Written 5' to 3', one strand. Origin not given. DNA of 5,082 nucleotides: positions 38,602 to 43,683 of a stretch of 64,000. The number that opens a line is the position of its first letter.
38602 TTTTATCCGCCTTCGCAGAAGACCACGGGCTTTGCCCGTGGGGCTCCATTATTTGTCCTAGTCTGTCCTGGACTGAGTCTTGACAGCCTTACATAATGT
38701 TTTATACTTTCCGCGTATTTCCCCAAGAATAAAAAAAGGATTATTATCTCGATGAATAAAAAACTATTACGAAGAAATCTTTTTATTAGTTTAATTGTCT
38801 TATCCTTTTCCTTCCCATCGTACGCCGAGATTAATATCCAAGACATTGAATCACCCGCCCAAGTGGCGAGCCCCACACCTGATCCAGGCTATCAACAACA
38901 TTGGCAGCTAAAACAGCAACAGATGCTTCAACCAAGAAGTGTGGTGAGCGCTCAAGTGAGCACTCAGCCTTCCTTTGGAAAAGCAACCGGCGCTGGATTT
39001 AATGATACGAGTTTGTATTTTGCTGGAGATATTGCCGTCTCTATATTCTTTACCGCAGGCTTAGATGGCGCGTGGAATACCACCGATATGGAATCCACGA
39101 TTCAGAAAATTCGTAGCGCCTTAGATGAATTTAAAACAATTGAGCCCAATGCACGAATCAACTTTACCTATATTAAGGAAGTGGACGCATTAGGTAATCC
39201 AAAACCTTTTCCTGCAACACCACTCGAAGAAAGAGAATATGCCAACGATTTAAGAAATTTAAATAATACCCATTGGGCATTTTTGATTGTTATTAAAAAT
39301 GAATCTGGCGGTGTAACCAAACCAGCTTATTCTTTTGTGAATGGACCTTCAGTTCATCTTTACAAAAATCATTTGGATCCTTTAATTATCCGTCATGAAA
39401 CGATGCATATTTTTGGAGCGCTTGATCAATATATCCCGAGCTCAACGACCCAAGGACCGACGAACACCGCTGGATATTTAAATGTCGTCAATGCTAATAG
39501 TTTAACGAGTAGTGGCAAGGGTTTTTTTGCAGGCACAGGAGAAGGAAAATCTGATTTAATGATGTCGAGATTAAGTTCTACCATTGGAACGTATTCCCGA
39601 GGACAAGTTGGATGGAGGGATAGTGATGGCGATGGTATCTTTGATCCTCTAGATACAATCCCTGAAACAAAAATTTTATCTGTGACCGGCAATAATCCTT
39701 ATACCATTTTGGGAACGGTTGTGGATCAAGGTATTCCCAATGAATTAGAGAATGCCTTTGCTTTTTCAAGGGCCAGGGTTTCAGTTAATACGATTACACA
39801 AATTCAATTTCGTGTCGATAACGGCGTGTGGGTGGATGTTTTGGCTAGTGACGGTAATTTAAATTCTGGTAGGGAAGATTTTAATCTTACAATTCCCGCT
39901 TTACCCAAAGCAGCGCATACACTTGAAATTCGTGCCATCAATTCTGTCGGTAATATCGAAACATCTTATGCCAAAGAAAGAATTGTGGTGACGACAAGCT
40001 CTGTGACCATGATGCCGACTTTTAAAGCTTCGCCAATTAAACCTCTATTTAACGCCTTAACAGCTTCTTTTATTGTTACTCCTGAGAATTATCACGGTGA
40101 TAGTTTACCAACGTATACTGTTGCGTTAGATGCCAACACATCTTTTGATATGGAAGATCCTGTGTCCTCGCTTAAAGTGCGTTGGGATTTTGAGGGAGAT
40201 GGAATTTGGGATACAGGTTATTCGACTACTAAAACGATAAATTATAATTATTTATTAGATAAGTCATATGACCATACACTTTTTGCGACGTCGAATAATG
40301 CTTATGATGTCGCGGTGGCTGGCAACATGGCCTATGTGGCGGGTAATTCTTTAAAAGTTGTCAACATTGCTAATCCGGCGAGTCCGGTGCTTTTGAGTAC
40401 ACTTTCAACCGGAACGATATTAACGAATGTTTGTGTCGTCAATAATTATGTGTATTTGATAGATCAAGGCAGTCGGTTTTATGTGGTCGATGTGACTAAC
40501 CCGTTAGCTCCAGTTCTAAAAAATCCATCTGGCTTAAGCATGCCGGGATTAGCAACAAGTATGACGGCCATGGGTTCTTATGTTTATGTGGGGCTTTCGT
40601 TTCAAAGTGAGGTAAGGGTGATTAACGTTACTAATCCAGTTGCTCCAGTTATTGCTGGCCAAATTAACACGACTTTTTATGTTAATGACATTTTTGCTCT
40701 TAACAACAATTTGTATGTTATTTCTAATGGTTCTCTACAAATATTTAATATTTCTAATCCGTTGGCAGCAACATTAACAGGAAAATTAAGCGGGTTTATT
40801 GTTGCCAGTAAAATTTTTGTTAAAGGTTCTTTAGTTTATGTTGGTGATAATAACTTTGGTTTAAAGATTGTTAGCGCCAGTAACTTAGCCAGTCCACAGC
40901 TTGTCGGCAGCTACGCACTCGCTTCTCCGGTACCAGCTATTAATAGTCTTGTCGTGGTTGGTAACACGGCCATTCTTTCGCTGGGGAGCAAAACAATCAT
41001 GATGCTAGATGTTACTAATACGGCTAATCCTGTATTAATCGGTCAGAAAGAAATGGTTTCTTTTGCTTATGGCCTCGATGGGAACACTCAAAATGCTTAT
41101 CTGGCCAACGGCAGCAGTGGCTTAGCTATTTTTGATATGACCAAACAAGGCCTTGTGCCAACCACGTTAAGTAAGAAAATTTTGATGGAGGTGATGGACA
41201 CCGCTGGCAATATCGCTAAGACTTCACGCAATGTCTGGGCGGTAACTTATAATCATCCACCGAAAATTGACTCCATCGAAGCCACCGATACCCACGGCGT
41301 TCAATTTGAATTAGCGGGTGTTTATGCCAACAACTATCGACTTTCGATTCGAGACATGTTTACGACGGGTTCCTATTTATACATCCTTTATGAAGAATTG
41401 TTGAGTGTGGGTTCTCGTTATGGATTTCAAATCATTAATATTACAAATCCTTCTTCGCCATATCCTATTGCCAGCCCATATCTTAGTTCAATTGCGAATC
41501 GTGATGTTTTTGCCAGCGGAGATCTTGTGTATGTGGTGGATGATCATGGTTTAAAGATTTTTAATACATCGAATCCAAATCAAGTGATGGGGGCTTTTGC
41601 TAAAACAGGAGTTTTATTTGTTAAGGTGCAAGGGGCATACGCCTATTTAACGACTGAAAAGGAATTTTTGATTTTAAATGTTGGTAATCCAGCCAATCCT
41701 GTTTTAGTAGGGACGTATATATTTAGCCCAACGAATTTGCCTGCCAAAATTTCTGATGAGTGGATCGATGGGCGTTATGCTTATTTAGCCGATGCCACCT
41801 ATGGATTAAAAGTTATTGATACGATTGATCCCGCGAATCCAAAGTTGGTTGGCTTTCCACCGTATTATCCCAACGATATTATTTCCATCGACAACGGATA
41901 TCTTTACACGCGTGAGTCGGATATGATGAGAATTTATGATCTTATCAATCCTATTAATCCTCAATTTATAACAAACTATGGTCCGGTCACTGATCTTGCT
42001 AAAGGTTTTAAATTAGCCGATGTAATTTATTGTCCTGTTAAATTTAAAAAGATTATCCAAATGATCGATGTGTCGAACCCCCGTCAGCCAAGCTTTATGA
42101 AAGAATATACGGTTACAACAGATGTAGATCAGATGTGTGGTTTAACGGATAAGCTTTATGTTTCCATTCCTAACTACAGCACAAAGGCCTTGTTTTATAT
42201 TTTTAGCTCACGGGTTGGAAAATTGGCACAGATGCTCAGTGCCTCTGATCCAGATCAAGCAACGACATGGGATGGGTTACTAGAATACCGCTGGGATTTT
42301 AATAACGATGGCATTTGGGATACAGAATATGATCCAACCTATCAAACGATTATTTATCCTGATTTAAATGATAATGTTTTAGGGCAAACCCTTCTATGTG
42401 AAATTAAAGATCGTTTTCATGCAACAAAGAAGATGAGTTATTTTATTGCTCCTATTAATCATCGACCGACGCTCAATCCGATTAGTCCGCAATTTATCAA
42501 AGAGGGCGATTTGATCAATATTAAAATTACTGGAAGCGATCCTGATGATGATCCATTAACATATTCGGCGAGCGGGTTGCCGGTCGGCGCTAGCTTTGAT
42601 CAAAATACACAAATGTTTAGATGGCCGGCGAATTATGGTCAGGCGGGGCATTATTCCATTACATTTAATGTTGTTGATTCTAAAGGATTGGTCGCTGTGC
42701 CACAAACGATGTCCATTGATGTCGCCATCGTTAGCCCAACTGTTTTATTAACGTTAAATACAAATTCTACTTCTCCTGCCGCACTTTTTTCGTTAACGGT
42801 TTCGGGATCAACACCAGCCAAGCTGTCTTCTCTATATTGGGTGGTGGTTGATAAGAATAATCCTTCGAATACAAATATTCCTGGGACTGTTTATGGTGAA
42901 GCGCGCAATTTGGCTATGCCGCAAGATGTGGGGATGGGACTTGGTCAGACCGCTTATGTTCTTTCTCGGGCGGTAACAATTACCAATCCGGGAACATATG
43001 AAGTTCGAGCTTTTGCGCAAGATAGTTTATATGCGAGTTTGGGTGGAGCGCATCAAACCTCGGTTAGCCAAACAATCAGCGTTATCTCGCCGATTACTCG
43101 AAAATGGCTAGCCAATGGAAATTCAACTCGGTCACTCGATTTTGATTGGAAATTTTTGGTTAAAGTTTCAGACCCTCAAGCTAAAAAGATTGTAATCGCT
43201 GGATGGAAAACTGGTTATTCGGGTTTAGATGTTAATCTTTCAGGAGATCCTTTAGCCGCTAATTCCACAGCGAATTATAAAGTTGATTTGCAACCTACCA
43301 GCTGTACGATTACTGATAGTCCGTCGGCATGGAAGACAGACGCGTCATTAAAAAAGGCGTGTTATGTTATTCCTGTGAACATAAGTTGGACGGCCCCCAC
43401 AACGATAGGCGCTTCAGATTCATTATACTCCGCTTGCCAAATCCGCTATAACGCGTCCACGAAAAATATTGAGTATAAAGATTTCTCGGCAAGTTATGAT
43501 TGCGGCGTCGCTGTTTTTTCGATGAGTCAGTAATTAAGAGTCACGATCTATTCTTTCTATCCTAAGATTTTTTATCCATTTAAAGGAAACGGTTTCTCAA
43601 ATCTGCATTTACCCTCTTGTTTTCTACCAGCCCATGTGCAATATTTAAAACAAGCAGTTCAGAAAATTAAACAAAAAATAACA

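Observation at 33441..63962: Secretome island: five giant multidomain proteins with shared C-terminal CarboxypepD_reg arrays, immediately upstream of a T2SS-like operon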

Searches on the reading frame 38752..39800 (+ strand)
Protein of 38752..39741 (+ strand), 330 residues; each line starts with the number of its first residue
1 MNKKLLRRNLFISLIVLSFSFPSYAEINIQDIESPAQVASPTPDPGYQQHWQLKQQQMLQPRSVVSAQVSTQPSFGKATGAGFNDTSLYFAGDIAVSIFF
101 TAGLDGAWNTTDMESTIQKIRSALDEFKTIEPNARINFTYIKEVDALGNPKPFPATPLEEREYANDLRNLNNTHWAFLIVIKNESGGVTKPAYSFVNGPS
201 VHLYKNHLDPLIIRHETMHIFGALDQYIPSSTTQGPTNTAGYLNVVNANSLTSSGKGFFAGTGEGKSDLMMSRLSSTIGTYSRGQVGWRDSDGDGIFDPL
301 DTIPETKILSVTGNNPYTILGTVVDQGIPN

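Call 28: search_solved_structures(query=window:38752-39800:+, max_evalue=1, show_alignments=2)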
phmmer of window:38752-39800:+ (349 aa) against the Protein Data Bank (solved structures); distinct sequences matched with E-value up to 1: 1.
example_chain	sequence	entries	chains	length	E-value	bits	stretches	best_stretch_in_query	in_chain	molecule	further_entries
6f45_A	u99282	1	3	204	0.26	13.4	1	73-115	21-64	Long tail fiber distal subunit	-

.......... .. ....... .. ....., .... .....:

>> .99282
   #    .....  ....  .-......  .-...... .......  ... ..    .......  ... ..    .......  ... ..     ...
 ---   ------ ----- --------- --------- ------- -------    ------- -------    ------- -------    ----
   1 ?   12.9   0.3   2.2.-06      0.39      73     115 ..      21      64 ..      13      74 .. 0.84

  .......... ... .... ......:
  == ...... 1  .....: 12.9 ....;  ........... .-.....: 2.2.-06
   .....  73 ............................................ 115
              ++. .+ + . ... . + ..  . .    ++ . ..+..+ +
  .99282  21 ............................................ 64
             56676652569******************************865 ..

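Call 53: search_protein_families(library=pfam, proteins=[window:38752-39741:+], max_evalue=1)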
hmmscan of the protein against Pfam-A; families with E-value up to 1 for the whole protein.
window:38752-39741:+ (330 aa): 0 families

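Call 54: find_homologous_proteins(query=window:38752-39741:+, max_evalue=0.001)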
Query window:38752-39741:+ (330 aa): 24 proteins with E <= 0.001 among 1521 candidates.
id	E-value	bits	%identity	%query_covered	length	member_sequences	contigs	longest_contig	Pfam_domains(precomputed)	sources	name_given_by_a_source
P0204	3.5e-71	258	47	85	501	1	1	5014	-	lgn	-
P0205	2.9e-68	248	50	77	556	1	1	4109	-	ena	-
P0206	1.3e-54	204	48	65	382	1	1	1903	-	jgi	-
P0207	8.4e-54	201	48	66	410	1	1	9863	-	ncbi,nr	ncbi:MAG: hypothetical protein Q8R48_00190, partial [Candidatus Omnitrophota bacterium]|nr:hypotheti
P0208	4.3e-52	195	40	89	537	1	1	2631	-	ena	-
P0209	4.3e-16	77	32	67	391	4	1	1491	-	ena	-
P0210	1.2e-15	76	29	73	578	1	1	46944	-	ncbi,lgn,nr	ncbi:MAG: hypothetical protein JW850_03515 [Thermoflexales bacterium]|nr:hypothetical protein [Therm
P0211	1.4e-15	75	26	92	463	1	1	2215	-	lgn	-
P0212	1.1e-14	72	30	67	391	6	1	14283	-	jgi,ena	-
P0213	5.8e-14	70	29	66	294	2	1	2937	-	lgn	-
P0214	1.7e-12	65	28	73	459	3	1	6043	-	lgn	-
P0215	2.5e-12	65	32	68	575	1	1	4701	PF00404.25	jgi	jgi:predicted lipoprotein with Yx(FWY)xxD motif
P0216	8.2e-12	63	31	68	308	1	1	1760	-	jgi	-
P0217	5.8e-11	60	31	45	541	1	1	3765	-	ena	-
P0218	3.5e-10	58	35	43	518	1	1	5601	-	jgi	jgi:hypothetical protein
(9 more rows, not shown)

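Call 63: predict_structure(alignment_id=A3)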
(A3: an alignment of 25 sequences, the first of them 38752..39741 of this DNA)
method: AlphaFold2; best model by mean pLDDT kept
length: 330 residues; sequences in the alignment: 25
mean_pLDDT: 76.5   pTM: 0.73
mean pLDDT of the five models: 76.5, 75.9, 75.3, 72.4, 71.3
residues with pLDDT >= 90: 119; 70-90: 105; 50-70: 58; < 50: 48
segments of 3 or more residues with pLDDT < 50: 1-42
pLDDT, mean of each block of 10 residues (from residue 1): 40 41 37 33 61 69 52 58 79 95 95 97 96 91 94 92 90 92 86 92 94 96 81 76 87 77 84 88 88 69 65 68 60
secondary structure, 60 per line:
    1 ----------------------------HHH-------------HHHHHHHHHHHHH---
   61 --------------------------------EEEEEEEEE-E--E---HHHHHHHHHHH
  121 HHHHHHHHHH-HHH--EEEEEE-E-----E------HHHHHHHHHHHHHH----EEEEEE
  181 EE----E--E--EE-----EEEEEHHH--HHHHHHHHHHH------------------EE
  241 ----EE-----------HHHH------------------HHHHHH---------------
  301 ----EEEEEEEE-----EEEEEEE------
elements in order: H45-57 E93-101 H110-130 E137-142 H157-170 E175-182 E200-204 H210-220 H258-261 H280-285 E305-312 E318-324

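Call 67: fold_search(model_id=the predicted structure, library=pdb)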
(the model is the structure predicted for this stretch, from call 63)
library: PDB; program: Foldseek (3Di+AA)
matches with E <= 10: 917; with E <= 0.001: 15
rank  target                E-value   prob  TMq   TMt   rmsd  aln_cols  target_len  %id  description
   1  7poq_B                3.0e-04  1.00  0.28  0.26  11.6       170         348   10  Crystal structure of profragilysin-3 (proBFT-3) from Bacteroides fragilis in complex with foliosidine in P41212. (released 2022-09-14)
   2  9qdi_A                3.2e-04  1.00  0.35  0.29   8.2       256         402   13  Crystal structure of BF3526 peptidase from Bacteroides fragilis in complex with a peptide (released 2025-07-16)
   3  5y2z_E                3.7e-04  0.99  0.28  0.21   8.7       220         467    9  Crystal structure of human LGI1 EPTP-ADAM22 complex (released 2018-05-02)
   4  4dd8_A                3.9e-04  1.00  0.33  0.49   7.6       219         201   11  ADAM-8 metalloproteinase domain with bound batimastat (released 2012-06-06)
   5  5y2z_G                4.7e-04  1.00  0.27  0.20   7.1       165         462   10  Crystal structure of human LGI1 EPTP-ADAM22 complex (released 2018-05-02)
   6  7pou_A                4.7e-04  0.99  0.27  0.26  11.0       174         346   13  Crystal structure of profragilysin-3 (proBFT-3) from Bacteroides fragilis in complex with hesperetin. (released 2022-09-14)
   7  7poq_A                5.0e-04  1.00  0.28  0.27  10.6       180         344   12  Crystal structure of profragilysin-3 (proBFT-3) from Bacteroides fragilis in complex with foliosidine in P41212. (released 2022-09-14)
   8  5y2z_C                6.1e-04  0.99  0.29  0.22   8.6       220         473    9  Crystal structure of human LGI1 EPTP-ADAM22 complex (released 2018-05-02)
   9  4dd8_D                6.5e-04  1.00  0.33  0.48   7.5       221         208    9  ADAM-8 metalloproteinase domain with bound batimastat (released 2012-06-06)
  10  8hpy_A                6.9e-04  0.99  0.27  0.19   7.1       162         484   10  Crystal structure of human LGI1-ADAM22 complex (released 2023-12-13)
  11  4df9_D                7.4e-04  1.00  0.37  0.31   7.6       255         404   13  Crystal structure of a putative peptidase (BF3526) from Bacteroides fragilis NCTC 9343 at 2.17 A resolution (released 2012-02-15)
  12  4j4m_B                8.4e-04  1.00  0.32  0.48   6.3       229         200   10  Crystal structure of TM-1, a Trimeresurus mucrosquamatus venom metalloproteinase (released 2013-07-10)
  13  7pnd_B                8.4e-04  0.99  0.32  0.31  10.4       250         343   12  Crystal structure of profragilysin-3 (proBFT-3) from Bacteroides fragilis at 1.85 A resolution. (released 2022-09-14)
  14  7pou_B                8.4e-04  0.99  0.26  0.25  11.7       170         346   12  Crystal structure of profragilysin-3 (proBFT-3) from Bacteroides fragilis in complex with hesperetin. (released 2022-09-14)
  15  8h3y_B                8.9e-04  0.99  0.26  0.25  11.7       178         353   12  Bacteroide Fragilis Toxin in complex with nanobody 327 (released 2023-02-08)
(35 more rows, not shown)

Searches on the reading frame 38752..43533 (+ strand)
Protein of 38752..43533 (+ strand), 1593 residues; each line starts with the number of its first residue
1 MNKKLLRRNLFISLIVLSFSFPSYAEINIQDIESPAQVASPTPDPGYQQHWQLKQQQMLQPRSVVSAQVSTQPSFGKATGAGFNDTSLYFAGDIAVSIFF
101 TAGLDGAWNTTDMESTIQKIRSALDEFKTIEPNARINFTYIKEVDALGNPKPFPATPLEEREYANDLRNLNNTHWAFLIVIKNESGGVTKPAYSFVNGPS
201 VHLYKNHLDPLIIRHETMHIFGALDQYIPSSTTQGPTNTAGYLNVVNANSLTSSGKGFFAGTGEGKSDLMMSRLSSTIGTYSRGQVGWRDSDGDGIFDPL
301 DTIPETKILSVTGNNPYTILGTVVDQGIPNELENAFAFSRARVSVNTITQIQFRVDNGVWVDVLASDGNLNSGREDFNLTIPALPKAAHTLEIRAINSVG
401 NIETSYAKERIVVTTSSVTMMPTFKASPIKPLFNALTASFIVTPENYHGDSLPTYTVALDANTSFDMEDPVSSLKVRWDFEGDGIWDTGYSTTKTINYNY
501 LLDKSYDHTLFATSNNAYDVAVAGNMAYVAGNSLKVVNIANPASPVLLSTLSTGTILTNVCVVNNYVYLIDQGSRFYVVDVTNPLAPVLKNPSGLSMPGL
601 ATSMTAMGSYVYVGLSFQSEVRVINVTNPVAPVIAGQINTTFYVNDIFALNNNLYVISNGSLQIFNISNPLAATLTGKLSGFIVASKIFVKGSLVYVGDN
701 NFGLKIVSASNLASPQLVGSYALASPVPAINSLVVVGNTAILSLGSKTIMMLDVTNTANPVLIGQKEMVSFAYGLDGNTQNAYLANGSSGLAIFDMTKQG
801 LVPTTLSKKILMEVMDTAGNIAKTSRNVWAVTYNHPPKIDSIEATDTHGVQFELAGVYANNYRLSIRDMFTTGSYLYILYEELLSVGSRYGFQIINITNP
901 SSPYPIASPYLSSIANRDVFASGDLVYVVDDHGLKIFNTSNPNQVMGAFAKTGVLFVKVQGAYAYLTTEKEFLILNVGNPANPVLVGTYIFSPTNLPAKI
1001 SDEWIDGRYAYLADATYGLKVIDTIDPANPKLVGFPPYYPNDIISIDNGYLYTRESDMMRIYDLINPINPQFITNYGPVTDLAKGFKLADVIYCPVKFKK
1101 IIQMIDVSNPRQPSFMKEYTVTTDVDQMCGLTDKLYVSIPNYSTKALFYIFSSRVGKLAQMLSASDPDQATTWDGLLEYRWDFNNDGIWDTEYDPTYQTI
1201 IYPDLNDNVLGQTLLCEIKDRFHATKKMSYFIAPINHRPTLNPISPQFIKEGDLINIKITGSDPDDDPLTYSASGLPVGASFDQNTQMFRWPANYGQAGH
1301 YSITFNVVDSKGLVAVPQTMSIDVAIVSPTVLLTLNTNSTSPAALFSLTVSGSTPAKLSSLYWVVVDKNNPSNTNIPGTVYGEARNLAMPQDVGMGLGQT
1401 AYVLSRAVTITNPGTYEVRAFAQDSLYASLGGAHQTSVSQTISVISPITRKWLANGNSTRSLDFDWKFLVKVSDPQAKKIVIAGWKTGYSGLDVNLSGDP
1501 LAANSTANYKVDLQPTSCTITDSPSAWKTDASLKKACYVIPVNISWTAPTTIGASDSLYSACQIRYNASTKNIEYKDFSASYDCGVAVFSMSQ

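Call 3: search_protein_families(library=pfam, proteins=[window:38752-43533:+], max_evalue=0.01)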
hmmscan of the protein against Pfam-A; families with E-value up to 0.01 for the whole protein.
window:38752-43533:+ (1593 aa): 3 families
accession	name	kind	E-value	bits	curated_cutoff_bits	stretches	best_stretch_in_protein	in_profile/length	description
PF08309.17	LVIVD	-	2.3e-35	120.1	20.2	5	516-551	3-40/42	LVIVD repeat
PF05345.18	He_PIG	-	1.2e-08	35.7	24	1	1239-1324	2-95/96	Putative Ig domain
PF17963.7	Big_9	-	4.4e-05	24.7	23.6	1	1237-1315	2-82/89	Bacterial Ig domain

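Call 11: search_protein_families(library=ncbifam, proteins=[window:38752-43533:+], max_evalue=0.01)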
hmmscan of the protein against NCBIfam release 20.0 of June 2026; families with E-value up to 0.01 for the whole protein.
window:38752-43533:+ (1593 aa): 1 family
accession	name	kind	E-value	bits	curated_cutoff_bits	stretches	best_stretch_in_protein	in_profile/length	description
TIGR04312.1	choice_anch_B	subfamily_domain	2.2e-11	43.6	100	0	740-827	47-140/364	choice-of-anchor B family protein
